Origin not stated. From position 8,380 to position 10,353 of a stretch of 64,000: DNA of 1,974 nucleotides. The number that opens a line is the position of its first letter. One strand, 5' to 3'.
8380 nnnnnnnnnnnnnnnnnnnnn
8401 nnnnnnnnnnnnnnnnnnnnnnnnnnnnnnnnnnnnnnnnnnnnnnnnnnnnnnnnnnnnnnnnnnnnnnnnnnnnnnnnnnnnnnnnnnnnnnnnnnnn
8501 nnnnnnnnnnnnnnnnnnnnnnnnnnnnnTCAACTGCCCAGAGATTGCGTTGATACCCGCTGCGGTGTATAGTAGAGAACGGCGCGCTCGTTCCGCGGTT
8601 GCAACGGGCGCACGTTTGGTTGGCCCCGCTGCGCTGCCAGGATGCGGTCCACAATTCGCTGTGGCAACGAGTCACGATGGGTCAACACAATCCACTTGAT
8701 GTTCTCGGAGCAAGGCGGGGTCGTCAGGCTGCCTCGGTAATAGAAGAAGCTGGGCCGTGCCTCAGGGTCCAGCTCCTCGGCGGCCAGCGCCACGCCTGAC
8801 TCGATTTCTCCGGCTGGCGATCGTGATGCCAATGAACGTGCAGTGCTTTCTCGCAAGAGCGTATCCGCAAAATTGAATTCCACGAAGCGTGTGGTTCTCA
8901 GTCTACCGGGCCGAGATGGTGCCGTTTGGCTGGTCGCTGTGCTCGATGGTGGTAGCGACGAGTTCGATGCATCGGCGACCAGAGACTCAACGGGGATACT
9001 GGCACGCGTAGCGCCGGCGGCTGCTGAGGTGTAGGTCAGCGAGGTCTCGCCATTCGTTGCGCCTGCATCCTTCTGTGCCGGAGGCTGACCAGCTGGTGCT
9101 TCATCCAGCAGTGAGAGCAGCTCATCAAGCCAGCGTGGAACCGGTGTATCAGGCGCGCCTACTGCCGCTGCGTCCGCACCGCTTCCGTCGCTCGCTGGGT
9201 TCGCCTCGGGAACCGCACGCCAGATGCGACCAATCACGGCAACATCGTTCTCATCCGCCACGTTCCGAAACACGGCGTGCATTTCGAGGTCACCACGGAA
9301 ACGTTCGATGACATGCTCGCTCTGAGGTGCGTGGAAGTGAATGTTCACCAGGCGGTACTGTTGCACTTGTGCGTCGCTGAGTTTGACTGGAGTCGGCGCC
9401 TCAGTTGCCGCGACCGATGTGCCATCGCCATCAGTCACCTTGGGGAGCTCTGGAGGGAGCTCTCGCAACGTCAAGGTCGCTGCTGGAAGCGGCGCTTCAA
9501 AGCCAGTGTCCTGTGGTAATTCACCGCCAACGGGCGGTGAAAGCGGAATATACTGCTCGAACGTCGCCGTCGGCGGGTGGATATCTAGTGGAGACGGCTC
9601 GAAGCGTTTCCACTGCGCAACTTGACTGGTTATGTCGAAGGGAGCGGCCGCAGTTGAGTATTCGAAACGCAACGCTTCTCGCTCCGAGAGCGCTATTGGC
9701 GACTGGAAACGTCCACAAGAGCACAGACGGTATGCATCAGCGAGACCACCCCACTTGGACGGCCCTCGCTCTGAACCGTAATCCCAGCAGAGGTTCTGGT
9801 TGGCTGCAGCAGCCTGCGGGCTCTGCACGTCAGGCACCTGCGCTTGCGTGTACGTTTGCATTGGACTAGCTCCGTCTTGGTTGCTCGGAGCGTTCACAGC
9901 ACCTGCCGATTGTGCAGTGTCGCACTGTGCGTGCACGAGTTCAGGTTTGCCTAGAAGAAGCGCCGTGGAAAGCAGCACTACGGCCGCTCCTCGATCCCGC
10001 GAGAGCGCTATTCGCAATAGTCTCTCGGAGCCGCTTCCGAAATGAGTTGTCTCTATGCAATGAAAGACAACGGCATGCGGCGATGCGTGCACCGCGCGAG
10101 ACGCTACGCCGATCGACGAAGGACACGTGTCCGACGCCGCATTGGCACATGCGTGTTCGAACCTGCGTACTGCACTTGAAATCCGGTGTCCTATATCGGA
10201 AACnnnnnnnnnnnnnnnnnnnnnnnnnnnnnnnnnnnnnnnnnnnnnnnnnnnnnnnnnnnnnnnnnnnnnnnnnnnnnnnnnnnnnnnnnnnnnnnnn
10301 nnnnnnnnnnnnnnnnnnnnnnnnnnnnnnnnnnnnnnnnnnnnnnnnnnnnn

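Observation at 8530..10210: Alpha-carbonic anhydrase of the disulfide-bearing extracytosolic type with a bipartite-looking presequence but no in-frame ATG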

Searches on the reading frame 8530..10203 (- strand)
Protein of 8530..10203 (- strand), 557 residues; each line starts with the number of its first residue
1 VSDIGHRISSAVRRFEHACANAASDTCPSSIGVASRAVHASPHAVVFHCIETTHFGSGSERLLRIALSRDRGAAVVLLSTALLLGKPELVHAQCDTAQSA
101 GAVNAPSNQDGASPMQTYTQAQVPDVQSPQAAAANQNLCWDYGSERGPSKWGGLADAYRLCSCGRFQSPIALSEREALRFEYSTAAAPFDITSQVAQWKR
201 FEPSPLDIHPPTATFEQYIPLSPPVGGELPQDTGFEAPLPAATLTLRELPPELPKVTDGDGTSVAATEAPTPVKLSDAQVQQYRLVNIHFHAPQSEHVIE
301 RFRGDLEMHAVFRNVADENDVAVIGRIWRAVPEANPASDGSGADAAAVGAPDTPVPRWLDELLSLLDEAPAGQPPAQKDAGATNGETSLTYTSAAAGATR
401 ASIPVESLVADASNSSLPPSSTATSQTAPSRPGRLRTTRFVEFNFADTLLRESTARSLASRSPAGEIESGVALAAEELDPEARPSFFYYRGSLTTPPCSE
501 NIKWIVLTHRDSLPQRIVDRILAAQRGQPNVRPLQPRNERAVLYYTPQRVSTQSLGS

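Call 4: search_protein_families(library=pfam, proteins=[window:8530-10203:-], max_evalue=0.01)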
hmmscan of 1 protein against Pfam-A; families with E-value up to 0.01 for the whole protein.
window:8530-10203:- (557 aa): 1 family
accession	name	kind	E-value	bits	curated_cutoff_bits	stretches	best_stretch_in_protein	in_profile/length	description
PF00194.26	Carb_anhydrase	-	5.2e-22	79.1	27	2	475-544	173-252/254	Eukaryotic-type carbonic anhydrase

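Call 7: find_homologous_proteins(query=window:8530-10092:-)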
Query window:8530-10092:- (520 aa): 9 proteins with E <= 0.001 among 8000 candidates.
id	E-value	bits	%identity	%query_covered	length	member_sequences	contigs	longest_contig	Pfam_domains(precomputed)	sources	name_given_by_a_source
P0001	0.0e+0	1037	97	93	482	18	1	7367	PF00194.27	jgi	-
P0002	3.1e-269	912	87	91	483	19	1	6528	PF00194.27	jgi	jgi:carbonic anhydrase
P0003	7.3e-166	571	67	78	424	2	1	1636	PF00194.27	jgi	jgi:carbonic anhydrase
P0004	6.2e-89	317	44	78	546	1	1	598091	PF00194.27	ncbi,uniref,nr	ncbi:hypothetical protein CDCA_CDCA02G0644 [Cyanidium caldarium]|uniref:carbonic anhydrase n=1 Tax=C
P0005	6.1e-65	238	41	67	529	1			PF00194.27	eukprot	eukprot:ctg_897.g371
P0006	5.3e-23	100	30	41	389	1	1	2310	PF00194.27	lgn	-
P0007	3.7e-22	97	46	13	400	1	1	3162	PF00194.27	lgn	-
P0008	4.2e-7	47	39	11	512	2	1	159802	PF00194.27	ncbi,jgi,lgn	-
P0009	1.2e-5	43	44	9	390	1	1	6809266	PF00194.27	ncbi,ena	-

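Call 8: search_solved_structures(query=window:8530-10092:-, max_evalue=0.001, show_alignments=2)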
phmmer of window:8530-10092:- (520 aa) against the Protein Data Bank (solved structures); distinct sequences matched with E-value up to 0.001: 59.
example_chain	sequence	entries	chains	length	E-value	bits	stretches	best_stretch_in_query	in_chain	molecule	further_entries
6eki_A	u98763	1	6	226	2.7e-19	72.5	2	438-506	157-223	Carbonic anhydrase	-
6im0_A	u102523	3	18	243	6.5e-19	71.3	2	429-506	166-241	Carbonic anhydrase (Carbonate dehydratase)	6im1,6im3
8dpc_A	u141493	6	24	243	3.3e-17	65.7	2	427-506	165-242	Carbonic anhydrase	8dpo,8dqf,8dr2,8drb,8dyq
1kop_A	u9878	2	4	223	5.7e-17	64.9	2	427-506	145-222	CARBONIC ANHYDRASE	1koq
4c3t_A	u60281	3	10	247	8.4e-17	64.3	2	436-506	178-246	CARBONATE DEHYDRATASE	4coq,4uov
4xz5_A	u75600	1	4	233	6.6e-16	61.4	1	430-512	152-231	Carbonic anhydrase, alpha family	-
4twl_A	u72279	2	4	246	1.6e-15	60.1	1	423-509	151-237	Dioscorin 5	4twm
4x5s_A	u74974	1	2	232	3.1e-15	59.1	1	448-506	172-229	Carbonic anhydrase (Carbonate dehydratase)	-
4g7a_A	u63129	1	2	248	1.1e-13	54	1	443-505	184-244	Carbonate dehydratase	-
4ygf_A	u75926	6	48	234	2.1e-13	53.1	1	448-505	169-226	Alpha-carbonic anhydrase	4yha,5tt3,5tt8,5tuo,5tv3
8w7x_A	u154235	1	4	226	7.2e-13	51.3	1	429-506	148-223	SPS_Carbon Anhydrase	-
4xiw_A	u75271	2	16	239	8.7e-13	51.1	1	434-507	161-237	Carbonic anhydrase, alpha type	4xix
4xfw_A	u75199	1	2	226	1.1e-12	50.7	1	448-505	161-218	Alpha-carbonic anhydrase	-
5hpj_A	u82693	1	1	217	1.9e-12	49.9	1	408-506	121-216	Carbonic anhydrase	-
3q31_A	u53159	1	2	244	3e-11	46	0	241-292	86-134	Carbonic anhydrase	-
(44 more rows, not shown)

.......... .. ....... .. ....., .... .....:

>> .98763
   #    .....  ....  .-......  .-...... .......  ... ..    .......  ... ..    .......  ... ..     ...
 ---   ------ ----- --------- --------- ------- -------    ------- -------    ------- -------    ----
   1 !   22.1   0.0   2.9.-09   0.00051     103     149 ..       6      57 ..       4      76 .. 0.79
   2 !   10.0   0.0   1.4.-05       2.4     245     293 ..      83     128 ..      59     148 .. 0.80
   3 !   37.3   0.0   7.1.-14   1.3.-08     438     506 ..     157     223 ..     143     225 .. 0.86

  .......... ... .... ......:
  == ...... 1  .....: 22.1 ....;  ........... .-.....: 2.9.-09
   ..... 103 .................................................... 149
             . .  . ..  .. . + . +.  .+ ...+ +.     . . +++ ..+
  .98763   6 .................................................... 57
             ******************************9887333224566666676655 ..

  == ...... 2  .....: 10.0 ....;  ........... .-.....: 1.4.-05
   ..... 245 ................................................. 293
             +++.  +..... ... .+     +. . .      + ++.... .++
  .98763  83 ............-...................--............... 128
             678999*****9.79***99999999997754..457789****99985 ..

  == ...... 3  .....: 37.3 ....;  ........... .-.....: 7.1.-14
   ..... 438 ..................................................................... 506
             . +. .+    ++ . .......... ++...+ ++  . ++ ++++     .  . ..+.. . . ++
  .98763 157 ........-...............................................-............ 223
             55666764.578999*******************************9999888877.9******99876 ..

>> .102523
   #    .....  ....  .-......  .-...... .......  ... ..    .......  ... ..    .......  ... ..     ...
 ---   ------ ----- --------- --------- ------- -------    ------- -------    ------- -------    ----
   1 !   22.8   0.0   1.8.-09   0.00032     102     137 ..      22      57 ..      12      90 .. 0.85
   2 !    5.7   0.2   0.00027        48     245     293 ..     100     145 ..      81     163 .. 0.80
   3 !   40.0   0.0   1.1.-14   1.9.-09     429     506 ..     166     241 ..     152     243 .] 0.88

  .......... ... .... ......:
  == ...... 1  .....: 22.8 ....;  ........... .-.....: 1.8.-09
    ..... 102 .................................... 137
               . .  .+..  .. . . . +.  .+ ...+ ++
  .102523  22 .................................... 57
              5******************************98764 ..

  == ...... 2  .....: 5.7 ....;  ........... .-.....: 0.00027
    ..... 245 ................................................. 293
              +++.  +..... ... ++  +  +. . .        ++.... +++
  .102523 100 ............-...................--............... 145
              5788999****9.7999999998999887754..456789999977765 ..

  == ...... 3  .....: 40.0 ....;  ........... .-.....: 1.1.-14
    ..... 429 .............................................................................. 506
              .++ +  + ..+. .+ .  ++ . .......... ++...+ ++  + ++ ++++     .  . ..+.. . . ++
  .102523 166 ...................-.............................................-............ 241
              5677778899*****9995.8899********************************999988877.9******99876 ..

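Call 10: find_encoding_contigs(protein=P0001, flank=5000, max_places=4)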
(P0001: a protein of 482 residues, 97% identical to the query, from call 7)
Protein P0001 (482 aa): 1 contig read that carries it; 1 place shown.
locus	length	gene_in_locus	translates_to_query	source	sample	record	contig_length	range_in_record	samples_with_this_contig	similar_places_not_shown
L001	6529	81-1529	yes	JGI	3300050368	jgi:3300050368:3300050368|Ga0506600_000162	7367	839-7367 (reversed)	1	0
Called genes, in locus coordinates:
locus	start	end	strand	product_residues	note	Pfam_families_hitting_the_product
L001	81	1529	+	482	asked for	PF00194:Carb_anhydrase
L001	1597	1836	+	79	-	-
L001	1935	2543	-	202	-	-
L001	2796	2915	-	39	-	-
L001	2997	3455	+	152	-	-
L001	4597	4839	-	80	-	-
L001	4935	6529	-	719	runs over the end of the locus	PF23914:TPR_CcmH_CycH (faint), PF07719:TPR_2 (faint), PF13424:TPR_12 (faint), PF13428:TPR_14 (faint), PF13432:TPR_16 (faint), PF23233:HAT_Syf1_CNRKL1_N (faint), PF13181:TPR_8 (faint), PF23240:HAT_PRP39_N (weak), +6 more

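Call 11: find_encoding_contigs(protein=P0002, flank=5000, max_places=4)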
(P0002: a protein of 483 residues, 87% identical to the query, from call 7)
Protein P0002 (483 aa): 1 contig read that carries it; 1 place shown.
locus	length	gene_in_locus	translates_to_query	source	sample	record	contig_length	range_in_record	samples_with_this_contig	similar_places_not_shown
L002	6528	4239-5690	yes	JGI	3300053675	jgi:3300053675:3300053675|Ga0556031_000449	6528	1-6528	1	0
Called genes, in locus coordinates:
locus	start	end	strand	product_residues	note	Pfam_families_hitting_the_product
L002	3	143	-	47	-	?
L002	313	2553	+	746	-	-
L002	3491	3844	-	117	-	-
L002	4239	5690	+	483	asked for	PF00194:Carb_anhydrase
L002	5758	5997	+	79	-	-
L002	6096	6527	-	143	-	?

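Call 12: find_encoding_contigs(protein=P0003, flank=5000, max_places=4)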
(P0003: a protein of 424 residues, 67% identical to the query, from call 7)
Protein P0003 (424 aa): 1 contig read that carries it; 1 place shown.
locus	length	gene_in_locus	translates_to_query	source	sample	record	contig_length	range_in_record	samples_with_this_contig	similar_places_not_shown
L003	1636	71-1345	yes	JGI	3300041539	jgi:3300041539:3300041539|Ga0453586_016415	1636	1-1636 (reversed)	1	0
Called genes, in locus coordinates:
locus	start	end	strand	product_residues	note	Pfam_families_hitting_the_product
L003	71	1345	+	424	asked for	PF00194:Carb_anhydrase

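Call 20: find_encoding_contigs(protein=P0014, flank=5000, max_places=3)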
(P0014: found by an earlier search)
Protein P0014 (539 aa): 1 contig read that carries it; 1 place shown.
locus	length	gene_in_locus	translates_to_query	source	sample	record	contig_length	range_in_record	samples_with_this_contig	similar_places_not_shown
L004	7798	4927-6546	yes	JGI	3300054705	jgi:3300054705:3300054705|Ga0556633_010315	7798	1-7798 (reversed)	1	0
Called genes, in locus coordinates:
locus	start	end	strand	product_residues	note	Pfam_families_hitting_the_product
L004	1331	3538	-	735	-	PF06925:MGDG_synth, PF04101:Glyco_tran_28_C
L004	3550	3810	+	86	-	-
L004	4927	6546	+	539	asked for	PF00194:Carb_anhydrase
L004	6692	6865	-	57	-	-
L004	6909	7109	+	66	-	-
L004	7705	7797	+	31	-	?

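Call 33: find_encoding_contigs(protein=P0020, flank=5000, max_places=6)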
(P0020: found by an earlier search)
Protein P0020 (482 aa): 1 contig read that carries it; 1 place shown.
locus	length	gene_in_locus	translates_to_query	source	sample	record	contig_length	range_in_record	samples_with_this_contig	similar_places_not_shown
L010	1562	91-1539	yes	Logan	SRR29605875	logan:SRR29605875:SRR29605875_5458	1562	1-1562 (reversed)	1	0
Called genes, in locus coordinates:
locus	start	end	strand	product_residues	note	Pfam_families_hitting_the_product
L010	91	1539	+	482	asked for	PF00194:Carb_anhydrase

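Call 34: find_encoding_contigs(protein=P0010, flank=3000, max_places=10)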
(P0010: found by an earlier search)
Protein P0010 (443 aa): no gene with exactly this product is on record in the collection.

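Call 36: find_encoding_contigs(protein=window:8533-9978:-, flank=3000, max_places=10)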
Protein window:8533-9978:- (482 aa): no gene with exactly this product is on record in the collection.

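Call 38: find_encoding_contigs(protein=P0019, flank=1500, max_places=6)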
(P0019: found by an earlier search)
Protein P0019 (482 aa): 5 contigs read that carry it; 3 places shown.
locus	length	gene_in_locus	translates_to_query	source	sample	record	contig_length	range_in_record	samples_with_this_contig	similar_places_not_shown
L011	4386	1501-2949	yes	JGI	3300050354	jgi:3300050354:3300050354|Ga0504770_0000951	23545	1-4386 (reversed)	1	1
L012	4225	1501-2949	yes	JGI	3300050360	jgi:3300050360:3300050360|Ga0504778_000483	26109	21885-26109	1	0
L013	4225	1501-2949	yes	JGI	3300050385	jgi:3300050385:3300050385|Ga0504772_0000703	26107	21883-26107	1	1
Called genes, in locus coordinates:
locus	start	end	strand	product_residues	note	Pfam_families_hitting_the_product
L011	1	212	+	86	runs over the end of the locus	-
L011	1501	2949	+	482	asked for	PF00194:Carb_anhydrase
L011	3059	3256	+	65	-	-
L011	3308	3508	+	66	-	-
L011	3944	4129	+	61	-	-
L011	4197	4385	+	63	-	?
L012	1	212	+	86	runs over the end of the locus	-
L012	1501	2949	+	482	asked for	PF00194:Carb_anhydrase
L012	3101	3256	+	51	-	-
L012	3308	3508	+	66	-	-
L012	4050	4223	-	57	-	?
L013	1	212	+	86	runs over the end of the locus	-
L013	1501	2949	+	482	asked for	PF00194:Carb_anhydrase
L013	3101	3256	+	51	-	-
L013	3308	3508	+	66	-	-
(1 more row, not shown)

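Call 39: find_encoding_contigs(protein=P0015, flank=1500, max_places=3)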
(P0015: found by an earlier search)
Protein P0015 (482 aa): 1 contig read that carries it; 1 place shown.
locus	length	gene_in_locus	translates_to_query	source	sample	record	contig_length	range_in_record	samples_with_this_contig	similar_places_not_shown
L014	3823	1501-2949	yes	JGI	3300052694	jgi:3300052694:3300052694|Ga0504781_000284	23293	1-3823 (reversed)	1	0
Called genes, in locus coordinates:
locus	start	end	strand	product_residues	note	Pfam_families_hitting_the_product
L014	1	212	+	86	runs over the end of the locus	-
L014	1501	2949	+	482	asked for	PF00194:Carb_anhydrase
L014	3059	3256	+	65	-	-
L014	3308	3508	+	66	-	-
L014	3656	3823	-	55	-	?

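Call 40: find_encoding_contigs(protein=P0022, flank=1500, max_places=3)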
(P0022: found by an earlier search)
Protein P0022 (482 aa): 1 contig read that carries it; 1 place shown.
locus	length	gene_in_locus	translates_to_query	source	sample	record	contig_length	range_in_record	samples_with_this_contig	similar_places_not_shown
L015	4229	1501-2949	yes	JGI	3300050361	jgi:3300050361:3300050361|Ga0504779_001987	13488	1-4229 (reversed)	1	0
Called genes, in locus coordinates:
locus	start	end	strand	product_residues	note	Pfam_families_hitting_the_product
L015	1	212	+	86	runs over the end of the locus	-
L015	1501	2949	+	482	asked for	PF00194:Carb_anhydrase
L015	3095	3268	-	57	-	-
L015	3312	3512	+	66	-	-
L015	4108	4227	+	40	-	?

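Call 67: list_cluster_members(proteins=[window:8533-9978:-, window:8533-10092:-, P0006, P0007])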
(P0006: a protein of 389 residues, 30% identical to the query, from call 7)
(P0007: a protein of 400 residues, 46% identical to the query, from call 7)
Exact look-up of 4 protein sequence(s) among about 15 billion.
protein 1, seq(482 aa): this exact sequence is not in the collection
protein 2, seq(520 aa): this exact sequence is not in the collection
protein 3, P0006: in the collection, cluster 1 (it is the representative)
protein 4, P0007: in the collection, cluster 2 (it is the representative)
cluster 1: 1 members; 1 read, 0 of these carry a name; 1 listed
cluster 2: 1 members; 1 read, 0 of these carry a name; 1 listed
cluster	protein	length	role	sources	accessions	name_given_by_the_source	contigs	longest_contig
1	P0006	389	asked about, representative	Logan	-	-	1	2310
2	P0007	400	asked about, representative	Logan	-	-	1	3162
